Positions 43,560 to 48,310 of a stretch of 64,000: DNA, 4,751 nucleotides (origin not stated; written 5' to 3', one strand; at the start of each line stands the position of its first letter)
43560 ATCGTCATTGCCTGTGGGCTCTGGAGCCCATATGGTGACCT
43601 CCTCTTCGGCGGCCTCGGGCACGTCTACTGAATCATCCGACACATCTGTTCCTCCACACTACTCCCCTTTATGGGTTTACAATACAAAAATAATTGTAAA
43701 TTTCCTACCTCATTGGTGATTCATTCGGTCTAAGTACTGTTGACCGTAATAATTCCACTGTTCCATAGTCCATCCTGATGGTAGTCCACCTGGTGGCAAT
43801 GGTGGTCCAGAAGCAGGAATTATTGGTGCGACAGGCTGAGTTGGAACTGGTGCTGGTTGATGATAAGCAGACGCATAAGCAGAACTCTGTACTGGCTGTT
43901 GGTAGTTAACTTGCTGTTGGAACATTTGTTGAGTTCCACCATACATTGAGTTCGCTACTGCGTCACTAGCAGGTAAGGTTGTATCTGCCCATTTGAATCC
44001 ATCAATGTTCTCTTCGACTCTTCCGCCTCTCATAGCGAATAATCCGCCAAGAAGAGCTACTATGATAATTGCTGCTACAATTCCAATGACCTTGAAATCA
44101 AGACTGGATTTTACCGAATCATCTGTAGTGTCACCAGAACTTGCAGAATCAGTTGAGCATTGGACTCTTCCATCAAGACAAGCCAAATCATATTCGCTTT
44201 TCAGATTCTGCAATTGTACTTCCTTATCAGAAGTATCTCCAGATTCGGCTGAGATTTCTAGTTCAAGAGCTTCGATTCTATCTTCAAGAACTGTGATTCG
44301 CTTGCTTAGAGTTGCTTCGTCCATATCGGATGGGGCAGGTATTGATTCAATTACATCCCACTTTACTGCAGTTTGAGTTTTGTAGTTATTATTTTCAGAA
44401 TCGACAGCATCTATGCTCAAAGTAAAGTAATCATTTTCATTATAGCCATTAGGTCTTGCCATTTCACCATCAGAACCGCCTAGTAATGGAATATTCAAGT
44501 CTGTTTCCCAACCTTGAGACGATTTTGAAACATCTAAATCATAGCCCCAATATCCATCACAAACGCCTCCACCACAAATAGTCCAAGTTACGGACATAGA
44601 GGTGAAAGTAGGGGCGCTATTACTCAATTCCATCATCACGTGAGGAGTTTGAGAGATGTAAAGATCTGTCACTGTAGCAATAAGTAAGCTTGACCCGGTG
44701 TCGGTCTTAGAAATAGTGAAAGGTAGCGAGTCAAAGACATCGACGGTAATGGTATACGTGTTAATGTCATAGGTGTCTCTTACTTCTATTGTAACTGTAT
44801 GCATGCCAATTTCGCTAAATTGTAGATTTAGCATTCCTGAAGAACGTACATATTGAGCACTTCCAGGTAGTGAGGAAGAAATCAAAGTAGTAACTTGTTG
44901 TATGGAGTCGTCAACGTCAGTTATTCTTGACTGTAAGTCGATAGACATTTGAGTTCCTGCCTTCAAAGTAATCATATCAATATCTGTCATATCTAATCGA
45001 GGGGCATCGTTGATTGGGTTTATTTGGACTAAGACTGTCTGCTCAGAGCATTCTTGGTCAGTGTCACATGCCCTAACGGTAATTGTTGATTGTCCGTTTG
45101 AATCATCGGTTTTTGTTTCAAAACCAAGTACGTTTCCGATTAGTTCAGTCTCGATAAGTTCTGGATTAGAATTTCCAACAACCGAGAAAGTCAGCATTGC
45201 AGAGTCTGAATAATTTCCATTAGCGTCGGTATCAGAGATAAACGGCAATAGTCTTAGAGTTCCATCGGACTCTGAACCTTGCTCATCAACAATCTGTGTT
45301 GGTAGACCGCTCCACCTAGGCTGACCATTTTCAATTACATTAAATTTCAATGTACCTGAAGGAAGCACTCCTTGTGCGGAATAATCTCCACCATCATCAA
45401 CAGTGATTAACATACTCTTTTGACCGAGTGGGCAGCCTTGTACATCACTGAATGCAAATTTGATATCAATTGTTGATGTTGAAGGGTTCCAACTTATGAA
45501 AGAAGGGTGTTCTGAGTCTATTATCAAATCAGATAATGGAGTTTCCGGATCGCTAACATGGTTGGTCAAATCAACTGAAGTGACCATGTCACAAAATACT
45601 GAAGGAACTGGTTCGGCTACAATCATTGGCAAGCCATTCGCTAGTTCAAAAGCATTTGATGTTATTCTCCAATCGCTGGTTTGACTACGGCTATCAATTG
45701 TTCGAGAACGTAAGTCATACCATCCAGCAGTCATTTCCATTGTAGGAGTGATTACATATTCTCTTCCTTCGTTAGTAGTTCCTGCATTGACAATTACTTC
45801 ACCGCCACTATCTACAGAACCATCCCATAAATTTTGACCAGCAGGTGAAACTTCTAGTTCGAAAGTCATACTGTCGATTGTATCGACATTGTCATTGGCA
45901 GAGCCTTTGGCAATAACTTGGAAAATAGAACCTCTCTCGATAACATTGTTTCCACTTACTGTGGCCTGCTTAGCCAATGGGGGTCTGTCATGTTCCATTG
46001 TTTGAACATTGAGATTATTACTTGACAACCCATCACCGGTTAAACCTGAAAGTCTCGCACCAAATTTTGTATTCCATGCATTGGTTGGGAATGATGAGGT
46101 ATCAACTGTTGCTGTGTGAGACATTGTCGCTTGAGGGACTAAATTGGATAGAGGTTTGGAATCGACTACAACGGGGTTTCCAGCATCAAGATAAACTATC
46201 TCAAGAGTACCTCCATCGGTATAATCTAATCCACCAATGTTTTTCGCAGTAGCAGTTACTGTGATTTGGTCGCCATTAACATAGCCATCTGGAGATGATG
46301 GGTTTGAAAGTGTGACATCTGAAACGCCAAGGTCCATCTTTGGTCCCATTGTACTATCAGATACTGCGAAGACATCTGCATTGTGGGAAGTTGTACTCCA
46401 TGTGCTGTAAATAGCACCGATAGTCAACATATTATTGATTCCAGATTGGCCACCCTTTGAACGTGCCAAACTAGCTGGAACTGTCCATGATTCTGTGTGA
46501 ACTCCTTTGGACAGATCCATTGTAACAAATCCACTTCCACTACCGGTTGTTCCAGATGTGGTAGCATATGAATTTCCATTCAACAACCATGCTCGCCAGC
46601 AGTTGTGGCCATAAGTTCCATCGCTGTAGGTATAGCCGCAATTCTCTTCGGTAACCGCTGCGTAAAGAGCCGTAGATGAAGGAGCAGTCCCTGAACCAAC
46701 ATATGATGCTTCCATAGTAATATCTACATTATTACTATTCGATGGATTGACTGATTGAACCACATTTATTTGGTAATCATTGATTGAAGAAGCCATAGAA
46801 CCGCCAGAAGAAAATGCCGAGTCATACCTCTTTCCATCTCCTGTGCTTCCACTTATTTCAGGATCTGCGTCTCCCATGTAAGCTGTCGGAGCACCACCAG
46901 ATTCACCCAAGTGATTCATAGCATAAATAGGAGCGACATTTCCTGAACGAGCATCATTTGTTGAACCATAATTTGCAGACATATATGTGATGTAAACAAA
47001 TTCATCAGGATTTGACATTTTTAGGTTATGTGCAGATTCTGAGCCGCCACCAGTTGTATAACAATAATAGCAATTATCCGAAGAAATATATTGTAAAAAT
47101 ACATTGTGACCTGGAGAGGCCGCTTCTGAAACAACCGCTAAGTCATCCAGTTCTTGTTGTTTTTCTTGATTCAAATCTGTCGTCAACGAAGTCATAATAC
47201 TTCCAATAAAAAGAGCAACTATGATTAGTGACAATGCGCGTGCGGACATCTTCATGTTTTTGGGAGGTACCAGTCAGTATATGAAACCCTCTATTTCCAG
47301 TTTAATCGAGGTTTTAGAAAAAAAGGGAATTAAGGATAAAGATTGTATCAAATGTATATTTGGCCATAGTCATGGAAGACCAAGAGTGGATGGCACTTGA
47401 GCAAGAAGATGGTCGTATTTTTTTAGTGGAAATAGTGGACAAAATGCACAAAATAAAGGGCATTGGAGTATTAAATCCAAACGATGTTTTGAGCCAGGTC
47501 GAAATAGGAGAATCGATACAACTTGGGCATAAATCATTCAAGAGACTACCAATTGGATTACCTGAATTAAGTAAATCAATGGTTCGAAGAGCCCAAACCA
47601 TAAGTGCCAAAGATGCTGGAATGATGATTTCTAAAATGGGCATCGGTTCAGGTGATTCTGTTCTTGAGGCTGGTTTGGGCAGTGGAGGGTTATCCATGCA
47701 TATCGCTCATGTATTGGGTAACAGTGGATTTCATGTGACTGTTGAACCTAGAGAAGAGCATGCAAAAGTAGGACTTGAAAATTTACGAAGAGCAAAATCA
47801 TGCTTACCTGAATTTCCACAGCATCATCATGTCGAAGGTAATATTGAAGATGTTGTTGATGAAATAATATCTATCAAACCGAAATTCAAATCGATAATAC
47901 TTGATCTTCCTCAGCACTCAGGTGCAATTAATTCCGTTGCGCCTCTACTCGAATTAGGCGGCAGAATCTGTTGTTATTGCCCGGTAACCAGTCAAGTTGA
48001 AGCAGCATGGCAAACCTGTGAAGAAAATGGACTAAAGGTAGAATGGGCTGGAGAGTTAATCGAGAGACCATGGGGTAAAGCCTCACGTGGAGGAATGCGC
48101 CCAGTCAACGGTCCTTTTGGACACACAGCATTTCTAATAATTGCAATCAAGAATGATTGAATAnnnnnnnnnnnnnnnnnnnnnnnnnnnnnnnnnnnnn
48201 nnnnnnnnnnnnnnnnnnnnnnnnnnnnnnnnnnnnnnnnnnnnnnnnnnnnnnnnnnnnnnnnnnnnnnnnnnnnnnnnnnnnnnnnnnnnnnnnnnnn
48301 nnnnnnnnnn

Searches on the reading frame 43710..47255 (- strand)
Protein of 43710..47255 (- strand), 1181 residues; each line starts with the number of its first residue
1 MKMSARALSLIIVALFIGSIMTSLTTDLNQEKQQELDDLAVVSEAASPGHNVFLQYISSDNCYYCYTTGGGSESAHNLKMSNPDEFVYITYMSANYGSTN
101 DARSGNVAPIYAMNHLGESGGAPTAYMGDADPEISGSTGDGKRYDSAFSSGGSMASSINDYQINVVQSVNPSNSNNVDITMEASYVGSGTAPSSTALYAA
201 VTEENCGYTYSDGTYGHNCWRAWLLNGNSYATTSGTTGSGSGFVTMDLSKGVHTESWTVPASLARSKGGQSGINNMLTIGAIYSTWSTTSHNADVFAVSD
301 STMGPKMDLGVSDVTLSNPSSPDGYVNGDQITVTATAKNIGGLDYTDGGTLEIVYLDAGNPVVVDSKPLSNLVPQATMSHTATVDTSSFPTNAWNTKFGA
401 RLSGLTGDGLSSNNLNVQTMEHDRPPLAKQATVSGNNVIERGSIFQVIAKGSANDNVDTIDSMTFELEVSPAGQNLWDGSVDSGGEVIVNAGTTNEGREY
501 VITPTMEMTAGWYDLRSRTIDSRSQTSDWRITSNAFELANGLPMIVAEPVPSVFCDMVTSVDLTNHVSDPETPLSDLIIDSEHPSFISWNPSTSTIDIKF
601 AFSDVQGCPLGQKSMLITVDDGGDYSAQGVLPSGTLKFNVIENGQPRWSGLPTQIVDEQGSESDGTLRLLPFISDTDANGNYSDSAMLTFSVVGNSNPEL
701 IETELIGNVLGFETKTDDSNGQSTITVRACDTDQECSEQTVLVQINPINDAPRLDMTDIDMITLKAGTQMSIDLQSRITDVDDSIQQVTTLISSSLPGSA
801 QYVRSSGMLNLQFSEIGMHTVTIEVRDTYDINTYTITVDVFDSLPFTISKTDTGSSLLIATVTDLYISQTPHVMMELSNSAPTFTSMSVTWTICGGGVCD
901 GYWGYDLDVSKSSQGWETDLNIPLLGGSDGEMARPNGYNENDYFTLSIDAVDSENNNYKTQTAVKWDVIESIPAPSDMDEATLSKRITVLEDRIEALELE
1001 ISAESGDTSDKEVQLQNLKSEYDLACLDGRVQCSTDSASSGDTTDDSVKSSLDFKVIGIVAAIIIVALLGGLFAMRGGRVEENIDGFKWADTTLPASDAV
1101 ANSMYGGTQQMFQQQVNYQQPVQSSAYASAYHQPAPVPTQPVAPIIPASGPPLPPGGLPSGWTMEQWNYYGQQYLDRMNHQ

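Call 3: search_protein_families(library=pfam, proteins=[window:43710-47255:-], max_evalue=1)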
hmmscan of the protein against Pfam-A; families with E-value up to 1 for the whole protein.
window:43710-47255:- (1181 aa): 3 families
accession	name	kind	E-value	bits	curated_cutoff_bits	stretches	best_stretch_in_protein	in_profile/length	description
PF17803.7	Cadherin_4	-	0.013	16.5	25.1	1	739-791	1-52/71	Bacterial cadherin-like domain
PF00801.26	PKD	-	0.072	13.5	23.5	0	798-840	39-80/80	PKD domain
PF16326.10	ABC_tran_CTD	-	0.56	10.9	32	0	982-1021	12-49/69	ABC transporter C-terminal domain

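Call 6: search_protein_families(library=ncbifam, proteins=[window:43710-47255:-], max_evalue=1)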
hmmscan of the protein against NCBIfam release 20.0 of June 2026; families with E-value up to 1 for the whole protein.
window:43710-47255:- (1181 aa): 2 families
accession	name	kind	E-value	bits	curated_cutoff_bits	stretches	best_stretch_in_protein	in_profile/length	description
NF012211.1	tand_rpt_95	domain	0.0034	17.3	90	1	714-754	53-93/98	tandem-95 repeat protein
TIGR04523.1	Mplasa_alph_rch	subfamily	0.22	9.4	270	1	951-1023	354-422/745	helix-rich protein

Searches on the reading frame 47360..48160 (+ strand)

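Call 3: search_protein_families(library=pfam, proteins=[window:47360-48160:+], max_evalue=1)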
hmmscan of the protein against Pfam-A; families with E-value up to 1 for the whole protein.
window:47360-48160:+ (266 aa): 3 families
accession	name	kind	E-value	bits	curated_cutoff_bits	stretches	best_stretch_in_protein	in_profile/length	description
PF08704.16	GCD14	-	1.5e-16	61.2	26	1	69-224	11-163/247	tRNA methyltransferase complex GCD14 subunit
PF01135.25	PCMT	-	0.00019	21.7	20.3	1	75-146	50-122/210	Protein-L-isoaspartate(D-aspartate) O-methyltransferase (PCMT)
PF13847.12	Methyltransf_31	-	0.022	14.9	27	1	96-217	2-122/145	Methyltransferase domain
